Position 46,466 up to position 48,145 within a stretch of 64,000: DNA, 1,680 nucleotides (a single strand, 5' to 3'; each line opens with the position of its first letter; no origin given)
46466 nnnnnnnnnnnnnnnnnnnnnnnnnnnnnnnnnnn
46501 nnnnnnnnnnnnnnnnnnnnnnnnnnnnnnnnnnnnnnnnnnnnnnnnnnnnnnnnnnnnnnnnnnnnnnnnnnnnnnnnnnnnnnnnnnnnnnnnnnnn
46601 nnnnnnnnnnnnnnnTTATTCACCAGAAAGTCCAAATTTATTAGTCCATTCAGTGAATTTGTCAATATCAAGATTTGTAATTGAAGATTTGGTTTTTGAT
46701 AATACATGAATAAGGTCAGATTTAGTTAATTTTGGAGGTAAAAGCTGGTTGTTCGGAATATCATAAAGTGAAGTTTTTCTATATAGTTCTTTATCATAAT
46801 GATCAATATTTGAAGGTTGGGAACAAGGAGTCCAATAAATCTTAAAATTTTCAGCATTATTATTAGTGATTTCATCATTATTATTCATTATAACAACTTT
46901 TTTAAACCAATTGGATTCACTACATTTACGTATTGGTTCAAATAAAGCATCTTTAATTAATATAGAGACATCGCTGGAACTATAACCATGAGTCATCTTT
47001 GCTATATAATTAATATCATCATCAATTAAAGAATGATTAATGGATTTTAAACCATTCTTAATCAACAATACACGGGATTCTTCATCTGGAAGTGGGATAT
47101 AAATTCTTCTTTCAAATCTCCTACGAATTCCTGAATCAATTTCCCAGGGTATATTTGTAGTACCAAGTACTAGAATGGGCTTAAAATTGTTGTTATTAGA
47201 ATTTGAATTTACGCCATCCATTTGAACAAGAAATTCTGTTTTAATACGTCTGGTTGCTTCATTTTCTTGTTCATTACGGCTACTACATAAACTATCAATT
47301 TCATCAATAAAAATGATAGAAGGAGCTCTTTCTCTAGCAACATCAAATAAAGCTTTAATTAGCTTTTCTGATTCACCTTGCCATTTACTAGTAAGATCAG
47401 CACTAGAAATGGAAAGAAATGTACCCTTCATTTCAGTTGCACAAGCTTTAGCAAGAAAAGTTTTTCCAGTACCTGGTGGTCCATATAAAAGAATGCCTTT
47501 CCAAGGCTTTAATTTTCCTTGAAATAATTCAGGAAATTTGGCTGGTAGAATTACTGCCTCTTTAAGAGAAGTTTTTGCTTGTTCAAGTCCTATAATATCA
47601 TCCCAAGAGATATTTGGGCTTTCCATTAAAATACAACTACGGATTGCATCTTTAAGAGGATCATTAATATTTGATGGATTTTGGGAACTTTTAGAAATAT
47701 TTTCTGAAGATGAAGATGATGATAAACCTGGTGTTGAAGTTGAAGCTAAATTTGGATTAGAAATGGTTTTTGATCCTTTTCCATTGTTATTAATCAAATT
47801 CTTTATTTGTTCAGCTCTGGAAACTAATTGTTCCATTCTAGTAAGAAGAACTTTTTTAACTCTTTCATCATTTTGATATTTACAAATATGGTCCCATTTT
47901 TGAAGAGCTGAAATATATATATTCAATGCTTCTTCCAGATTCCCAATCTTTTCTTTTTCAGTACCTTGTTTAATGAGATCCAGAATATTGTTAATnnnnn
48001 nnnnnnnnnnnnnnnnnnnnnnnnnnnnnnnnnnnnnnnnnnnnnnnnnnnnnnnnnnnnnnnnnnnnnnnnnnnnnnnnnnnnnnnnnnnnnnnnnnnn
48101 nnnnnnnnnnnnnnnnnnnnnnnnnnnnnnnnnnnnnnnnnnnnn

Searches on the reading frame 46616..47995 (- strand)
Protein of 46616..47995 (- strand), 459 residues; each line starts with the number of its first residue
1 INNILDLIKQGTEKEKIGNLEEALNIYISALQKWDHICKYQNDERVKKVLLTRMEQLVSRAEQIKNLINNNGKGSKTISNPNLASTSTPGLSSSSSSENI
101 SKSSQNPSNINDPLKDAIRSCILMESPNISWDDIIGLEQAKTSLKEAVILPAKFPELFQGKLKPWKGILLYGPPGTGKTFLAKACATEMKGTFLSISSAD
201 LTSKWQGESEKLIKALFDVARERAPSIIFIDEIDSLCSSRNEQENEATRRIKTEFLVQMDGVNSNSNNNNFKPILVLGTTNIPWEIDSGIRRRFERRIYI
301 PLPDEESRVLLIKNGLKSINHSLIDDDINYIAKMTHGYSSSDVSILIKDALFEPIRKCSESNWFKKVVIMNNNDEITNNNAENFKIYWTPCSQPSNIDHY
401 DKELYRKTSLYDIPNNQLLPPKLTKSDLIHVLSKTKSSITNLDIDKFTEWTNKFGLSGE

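Call 62: search_protein_families(library=pfam, proteins=[window:46616-47995:-], max_evalue=0.0001)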
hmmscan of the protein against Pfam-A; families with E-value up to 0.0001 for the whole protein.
window:46616-47995:- (459 aa): 11 families
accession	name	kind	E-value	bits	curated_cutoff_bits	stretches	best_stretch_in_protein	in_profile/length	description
PF00004.35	AAA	-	1.4e-42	145.7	21.2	1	168-302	1-131/131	ATPase family associated with various cellular activities (AAA)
PF09336.16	Vps4_C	-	1.1e-13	51.3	21.3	1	388-455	1-61/61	Vps4 C terminal oligomerisation domain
PF04212.24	MIT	-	1.3e-10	41.7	30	1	5-66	5-66/66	MIT (microtubule interacting and transport) domain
PF05496.18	RuvB_N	-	4.2e-09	36.8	27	1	163-295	31-154/159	Holliday junction DNA helicase RuvB P-loop domain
PF17862.7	AAA_lid_3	-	5.8e-07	29.4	27.2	1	325-360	1-36/45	AAA+ lid domain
PF07724.20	AAA_2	-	5.2e-06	27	27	1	167-287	5-130/166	AAA domain (Cdc48 subfamily)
PF07728.20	AAA_5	-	3.6e-05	24.2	22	0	168-294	2-139/139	AAA domain (dynein-related subfamily)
PF13191.12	AAA_16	-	3.7e-05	24.7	32.6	0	167-192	26-51/167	AAA ATPase domain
PF13401.12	AAA_22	-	6.1e-05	23.8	27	0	168-188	8-28/130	AAA domain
PF13173.12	AAA_14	-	7.1e-05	23.3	27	0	168-236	5-74/129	AAA domain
PF13481.12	AAA_25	-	9.9e-05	22.5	27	0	157-188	25-56/195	AAA domain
